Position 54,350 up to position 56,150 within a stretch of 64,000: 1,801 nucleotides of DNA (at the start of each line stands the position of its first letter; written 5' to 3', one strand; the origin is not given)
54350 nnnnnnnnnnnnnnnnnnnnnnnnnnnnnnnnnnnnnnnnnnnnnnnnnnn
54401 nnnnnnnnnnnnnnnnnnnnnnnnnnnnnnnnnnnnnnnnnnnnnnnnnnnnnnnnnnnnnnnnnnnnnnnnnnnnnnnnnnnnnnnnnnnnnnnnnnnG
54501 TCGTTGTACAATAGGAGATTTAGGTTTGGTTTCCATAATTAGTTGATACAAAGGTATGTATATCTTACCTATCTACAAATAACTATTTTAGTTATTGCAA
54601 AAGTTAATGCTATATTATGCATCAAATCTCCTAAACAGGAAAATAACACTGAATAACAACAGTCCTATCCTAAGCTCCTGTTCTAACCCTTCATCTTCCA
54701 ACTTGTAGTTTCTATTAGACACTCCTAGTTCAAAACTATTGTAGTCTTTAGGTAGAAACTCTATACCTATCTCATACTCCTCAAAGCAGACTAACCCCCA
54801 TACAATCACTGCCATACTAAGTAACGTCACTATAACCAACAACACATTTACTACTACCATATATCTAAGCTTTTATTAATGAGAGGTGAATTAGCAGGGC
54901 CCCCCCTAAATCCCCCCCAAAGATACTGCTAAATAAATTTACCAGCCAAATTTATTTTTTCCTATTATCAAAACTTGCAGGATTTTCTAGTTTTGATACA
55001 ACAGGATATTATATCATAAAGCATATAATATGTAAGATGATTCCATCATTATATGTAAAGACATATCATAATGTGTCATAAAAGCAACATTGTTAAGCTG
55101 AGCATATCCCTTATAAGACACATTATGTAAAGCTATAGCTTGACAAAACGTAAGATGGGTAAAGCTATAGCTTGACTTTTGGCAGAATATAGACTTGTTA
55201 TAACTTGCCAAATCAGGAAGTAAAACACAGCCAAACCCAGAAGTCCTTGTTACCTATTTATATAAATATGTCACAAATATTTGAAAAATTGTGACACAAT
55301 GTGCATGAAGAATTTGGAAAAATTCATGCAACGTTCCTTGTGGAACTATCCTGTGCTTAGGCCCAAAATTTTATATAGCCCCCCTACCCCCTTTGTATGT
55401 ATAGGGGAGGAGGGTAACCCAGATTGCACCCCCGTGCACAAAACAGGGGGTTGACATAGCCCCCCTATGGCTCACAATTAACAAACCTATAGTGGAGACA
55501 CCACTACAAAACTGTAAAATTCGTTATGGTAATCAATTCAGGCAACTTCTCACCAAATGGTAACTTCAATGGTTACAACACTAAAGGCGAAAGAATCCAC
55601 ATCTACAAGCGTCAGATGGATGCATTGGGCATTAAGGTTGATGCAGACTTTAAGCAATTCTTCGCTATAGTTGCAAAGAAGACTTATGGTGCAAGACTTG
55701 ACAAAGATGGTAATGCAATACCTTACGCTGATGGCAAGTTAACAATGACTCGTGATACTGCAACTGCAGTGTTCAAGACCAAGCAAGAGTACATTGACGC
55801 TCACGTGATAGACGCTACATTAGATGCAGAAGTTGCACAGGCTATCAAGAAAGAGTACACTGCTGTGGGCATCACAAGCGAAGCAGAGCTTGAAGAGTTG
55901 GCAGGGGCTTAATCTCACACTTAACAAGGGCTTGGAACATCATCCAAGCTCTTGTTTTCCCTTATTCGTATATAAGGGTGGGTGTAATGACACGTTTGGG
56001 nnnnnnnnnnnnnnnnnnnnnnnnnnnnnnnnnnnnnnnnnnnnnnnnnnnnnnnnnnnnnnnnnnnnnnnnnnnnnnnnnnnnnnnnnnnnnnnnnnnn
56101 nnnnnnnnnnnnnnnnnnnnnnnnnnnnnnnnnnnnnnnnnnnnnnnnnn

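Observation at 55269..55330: Two adjacent near-identical operator-like palindromes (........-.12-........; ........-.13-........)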

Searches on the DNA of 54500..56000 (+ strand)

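Call 5: search_dna_similar(query=window:54500-56000:+, collection=phages, mode=distant, max_rows=30)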
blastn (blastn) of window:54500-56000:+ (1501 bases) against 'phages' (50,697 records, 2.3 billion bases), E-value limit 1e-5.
No match.

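Call 85: search_rna_families(source=window, start=54500, end=55700, threshold=evalue, max_evalue=1)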
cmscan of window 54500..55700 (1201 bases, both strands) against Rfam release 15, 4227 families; matches with E-value up to 1: 0.
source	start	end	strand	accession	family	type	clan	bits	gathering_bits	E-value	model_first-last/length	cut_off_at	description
